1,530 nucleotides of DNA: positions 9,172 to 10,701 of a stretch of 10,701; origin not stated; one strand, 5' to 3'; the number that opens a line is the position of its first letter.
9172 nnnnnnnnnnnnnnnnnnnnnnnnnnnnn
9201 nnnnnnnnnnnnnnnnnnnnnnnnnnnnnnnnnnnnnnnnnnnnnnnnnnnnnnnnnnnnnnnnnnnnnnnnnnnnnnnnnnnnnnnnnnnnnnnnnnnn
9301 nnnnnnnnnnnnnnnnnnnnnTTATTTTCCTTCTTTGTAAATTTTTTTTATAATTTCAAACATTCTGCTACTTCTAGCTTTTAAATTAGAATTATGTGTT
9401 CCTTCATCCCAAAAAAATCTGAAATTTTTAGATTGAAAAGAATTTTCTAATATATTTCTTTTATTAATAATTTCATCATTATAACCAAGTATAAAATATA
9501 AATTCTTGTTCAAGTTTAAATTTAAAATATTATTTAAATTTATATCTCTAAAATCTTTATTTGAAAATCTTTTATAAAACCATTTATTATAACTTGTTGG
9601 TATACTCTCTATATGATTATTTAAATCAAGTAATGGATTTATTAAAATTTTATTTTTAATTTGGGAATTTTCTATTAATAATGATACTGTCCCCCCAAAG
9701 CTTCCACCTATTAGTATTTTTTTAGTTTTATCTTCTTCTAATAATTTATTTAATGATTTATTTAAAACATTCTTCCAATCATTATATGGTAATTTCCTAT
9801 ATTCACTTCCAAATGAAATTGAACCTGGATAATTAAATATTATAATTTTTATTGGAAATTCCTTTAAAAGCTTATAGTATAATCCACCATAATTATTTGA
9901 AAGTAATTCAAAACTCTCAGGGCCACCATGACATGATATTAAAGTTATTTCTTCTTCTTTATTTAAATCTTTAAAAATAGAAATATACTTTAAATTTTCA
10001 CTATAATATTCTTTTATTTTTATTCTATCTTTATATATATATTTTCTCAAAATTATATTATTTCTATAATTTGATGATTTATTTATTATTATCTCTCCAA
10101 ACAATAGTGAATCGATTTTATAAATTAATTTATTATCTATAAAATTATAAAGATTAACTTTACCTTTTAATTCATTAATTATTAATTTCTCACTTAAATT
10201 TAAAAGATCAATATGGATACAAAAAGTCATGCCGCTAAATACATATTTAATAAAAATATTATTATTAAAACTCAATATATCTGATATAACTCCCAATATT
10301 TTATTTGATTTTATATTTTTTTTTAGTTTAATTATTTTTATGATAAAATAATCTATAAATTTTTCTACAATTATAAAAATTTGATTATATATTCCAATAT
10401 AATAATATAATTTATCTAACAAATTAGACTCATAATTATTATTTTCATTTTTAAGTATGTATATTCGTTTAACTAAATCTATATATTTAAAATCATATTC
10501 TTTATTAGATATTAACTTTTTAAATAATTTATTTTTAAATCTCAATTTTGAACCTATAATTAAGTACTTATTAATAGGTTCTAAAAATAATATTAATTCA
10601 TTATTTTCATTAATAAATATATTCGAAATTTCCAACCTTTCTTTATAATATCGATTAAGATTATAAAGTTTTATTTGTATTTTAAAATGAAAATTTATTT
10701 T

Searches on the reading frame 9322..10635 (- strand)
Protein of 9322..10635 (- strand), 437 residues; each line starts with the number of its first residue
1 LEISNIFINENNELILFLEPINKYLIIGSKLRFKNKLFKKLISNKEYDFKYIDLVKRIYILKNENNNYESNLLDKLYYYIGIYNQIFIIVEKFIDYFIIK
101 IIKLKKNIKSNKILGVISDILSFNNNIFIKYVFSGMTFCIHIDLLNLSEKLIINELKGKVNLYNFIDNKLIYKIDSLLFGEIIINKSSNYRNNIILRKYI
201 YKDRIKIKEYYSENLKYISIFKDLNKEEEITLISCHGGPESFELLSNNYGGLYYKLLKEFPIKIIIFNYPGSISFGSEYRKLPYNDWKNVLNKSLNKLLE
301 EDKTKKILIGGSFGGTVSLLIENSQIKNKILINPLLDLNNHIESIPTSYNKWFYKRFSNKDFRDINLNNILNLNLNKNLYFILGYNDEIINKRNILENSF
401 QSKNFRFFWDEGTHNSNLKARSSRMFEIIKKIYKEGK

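Call 8: search_protein_families(library=pfam, proteins=[window:9322-10635:-], max_evalue=0.01)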
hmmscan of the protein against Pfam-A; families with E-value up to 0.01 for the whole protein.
window:9322-10635:- (437 aa): 2 families
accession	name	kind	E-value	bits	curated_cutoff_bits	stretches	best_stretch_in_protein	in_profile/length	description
PF05728.18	UPF0227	-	0.00011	22.6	21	1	284-415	38-171/187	Uncharacterised protein family (UPF0227)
PF00561.26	Abhydrolase_1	-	0.0021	18.2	25.8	1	231-345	2-120/245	alpha/beta hydrolase fold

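Call 69: search_protein_families(library=ncbifam, proteins=[window:9322-10635:-], max_evalue=0.01)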
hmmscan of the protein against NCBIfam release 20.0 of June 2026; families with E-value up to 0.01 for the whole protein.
window:9322-10635:- (437 aa): 0 families
